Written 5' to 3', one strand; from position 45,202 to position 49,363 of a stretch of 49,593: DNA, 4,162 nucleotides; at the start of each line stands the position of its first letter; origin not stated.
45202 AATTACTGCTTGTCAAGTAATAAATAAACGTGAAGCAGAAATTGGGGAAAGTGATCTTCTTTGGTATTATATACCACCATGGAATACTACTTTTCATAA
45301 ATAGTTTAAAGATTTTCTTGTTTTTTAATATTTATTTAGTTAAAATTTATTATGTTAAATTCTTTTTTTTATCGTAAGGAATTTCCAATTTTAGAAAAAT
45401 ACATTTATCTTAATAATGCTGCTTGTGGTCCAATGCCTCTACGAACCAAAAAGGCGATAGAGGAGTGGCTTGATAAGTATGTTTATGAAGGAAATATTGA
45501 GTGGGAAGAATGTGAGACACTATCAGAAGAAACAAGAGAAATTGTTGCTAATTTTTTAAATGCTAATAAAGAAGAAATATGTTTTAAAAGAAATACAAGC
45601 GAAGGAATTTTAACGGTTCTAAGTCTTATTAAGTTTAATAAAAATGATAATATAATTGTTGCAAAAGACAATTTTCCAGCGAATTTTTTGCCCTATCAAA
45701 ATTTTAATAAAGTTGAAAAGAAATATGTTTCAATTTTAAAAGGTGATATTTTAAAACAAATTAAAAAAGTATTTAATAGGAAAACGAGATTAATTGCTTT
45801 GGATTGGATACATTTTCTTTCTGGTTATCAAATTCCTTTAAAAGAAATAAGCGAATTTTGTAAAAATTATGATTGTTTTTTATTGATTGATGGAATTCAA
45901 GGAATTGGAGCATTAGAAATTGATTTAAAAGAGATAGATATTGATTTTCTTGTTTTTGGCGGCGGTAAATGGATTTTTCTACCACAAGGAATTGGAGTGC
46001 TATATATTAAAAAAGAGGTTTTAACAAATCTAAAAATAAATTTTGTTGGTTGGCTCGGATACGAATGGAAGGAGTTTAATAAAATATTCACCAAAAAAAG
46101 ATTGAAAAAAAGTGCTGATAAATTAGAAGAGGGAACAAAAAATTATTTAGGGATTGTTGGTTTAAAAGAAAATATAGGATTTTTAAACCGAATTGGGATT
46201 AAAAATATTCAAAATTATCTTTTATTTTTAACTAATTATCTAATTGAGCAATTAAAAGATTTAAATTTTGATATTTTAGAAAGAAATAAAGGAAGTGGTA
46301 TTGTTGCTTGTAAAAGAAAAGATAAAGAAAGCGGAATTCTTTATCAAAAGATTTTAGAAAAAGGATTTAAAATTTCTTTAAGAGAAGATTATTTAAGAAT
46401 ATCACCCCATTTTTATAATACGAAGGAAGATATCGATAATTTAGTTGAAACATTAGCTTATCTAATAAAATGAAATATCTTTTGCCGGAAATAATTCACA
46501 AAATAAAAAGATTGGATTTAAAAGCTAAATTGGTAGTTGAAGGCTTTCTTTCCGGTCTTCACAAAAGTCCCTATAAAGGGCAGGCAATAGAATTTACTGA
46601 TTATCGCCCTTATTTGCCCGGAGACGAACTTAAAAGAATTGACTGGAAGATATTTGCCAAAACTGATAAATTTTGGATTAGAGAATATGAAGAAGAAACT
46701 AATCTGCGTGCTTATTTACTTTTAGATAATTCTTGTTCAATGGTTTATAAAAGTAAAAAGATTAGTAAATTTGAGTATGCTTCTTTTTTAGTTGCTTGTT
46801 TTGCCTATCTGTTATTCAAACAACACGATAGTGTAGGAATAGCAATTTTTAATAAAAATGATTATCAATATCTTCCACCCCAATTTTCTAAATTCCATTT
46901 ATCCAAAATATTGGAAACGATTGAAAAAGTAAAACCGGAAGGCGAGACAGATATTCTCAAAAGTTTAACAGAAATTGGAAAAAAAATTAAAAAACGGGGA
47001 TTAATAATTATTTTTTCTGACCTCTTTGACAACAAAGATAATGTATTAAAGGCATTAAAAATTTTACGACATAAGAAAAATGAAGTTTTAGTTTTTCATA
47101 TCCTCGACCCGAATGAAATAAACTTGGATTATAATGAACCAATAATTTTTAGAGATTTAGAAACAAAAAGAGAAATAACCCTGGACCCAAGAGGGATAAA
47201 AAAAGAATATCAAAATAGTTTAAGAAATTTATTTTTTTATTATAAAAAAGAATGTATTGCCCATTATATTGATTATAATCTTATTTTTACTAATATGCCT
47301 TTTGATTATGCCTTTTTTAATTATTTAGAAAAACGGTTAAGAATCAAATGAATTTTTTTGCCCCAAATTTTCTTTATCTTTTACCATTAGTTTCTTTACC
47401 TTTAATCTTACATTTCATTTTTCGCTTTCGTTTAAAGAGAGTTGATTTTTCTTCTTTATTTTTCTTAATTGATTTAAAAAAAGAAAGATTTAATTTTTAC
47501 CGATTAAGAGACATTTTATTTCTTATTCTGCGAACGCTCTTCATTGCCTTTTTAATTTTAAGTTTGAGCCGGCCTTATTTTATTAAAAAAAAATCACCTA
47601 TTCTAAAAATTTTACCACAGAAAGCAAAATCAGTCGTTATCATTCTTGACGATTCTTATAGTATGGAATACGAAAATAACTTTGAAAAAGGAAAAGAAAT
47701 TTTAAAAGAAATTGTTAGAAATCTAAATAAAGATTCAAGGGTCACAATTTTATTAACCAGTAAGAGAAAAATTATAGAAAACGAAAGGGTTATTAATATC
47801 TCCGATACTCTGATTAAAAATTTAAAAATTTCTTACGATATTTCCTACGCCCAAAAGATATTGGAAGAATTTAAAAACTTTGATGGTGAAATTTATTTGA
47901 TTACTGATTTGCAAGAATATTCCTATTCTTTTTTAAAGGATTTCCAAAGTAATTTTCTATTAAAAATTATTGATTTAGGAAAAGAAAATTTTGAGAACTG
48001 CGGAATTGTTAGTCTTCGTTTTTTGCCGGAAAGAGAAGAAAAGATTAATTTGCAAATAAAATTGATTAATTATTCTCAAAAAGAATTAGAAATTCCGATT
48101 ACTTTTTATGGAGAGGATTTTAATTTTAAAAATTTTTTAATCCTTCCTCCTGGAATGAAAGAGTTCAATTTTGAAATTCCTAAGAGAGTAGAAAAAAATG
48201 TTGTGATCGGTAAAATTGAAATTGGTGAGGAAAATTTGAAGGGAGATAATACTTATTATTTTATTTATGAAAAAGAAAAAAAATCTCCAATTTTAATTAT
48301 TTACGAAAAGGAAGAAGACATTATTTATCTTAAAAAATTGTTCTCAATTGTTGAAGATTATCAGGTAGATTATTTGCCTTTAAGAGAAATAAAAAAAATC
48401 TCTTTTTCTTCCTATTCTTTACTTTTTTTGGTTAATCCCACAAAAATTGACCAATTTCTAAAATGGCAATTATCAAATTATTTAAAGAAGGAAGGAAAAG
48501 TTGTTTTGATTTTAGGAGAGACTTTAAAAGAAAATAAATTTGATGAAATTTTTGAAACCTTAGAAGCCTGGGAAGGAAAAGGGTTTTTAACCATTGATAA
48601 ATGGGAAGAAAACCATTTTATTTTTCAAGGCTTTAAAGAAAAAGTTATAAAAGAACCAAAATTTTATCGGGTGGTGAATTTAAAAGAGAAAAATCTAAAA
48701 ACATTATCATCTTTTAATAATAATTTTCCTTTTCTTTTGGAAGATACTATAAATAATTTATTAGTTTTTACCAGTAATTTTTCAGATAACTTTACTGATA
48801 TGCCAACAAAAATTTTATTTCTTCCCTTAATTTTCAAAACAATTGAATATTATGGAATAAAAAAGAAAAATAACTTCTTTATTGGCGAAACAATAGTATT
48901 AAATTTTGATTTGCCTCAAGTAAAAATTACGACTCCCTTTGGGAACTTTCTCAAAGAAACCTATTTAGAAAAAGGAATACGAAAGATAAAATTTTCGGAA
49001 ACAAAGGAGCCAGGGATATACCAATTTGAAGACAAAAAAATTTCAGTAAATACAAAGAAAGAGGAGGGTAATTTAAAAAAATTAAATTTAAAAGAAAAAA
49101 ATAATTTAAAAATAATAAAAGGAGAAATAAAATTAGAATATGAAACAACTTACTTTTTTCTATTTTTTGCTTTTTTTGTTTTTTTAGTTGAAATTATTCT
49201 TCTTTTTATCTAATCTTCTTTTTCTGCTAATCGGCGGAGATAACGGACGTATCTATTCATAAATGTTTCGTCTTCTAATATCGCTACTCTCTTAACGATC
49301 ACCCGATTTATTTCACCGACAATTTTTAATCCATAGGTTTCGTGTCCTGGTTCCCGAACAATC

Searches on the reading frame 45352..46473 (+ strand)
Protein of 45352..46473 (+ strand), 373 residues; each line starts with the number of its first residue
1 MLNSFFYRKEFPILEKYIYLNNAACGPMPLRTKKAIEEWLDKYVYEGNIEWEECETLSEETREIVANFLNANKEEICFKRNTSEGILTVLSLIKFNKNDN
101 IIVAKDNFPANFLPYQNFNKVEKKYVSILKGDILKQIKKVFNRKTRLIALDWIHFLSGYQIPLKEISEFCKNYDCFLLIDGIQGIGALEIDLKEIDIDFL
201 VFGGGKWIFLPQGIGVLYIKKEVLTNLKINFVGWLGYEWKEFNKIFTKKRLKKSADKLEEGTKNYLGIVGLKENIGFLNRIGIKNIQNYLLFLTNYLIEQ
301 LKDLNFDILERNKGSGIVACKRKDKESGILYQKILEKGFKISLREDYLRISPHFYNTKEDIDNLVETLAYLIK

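Call 70: search_protein_families(library=pfam, proteins=[window:45352-46473:+], max_evalue=0.00001)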
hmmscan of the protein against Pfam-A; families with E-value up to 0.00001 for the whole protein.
window:45352-46473:+ (373 aa): 1 family
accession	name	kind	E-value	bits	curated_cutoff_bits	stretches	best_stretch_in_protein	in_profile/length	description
PF00266.25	Aminotran_5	-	1.1e-51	176.4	21.5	1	18-364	1-371/371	Aminotransferase class-V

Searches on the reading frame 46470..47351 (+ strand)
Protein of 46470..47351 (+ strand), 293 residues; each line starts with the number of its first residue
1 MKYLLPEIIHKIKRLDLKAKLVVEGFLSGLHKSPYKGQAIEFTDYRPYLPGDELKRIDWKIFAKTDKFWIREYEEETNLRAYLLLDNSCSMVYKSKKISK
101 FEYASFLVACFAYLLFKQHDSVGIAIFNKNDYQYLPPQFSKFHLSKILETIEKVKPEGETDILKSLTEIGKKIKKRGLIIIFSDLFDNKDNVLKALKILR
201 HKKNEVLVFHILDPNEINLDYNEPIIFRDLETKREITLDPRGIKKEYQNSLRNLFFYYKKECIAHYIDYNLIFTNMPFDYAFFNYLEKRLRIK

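Call 70: search_protein_families(library=pfam, proteins=[window:46470-47351:+], max_evalue=0.00001)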
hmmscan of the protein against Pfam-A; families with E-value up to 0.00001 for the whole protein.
window:46470-47351:+ (293 aa): 2 families
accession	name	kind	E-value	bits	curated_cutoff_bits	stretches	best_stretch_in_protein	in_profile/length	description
PF01882.25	DUF58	-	6.8e-47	159.9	23.4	1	44-252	1-211/216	Protein of unknown function DUF58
PF13519.12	VWA_2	-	2.4e-07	31.8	27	1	83-184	3-105/107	von Willebrand factor type A domain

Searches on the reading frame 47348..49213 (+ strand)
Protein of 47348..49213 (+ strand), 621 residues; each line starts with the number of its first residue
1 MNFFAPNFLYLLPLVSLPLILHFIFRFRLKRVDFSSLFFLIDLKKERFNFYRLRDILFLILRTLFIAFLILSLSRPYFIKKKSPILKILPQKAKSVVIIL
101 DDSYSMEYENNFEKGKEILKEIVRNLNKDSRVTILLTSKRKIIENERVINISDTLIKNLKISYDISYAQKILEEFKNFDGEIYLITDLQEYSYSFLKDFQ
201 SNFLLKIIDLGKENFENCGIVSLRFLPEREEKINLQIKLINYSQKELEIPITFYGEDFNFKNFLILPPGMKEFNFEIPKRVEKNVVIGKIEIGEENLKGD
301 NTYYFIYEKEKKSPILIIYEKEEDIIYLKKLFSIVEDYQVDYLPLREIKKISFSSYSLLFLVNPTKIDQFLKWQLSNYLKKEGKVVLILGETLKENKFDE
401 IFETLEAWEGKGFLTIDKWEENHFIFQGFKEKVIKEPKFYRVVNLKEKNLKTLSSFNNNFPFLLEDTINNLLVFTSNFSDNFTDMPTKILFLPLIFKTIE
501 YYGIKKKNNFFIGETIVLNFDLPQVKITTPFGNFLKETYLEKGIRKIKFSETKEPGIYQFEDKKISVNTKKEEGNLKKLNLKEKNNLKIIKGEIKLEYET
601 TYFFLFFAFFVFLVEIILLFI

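Call 70: search_protein_families(library=pfam, proteins=[window:47348-49213:+], max_evalue=0.00001)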
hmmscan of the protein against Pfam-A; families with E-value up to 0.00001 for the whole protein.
window:47348-49213:+ (621 aa): 1 family
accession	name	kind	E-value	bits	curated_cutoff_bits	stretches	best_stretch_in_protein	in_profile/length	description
PF07584.16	BatA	-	1.9e-12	47.9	25.9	1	1-76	1-77/77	Aerotolerance regulator N-terminal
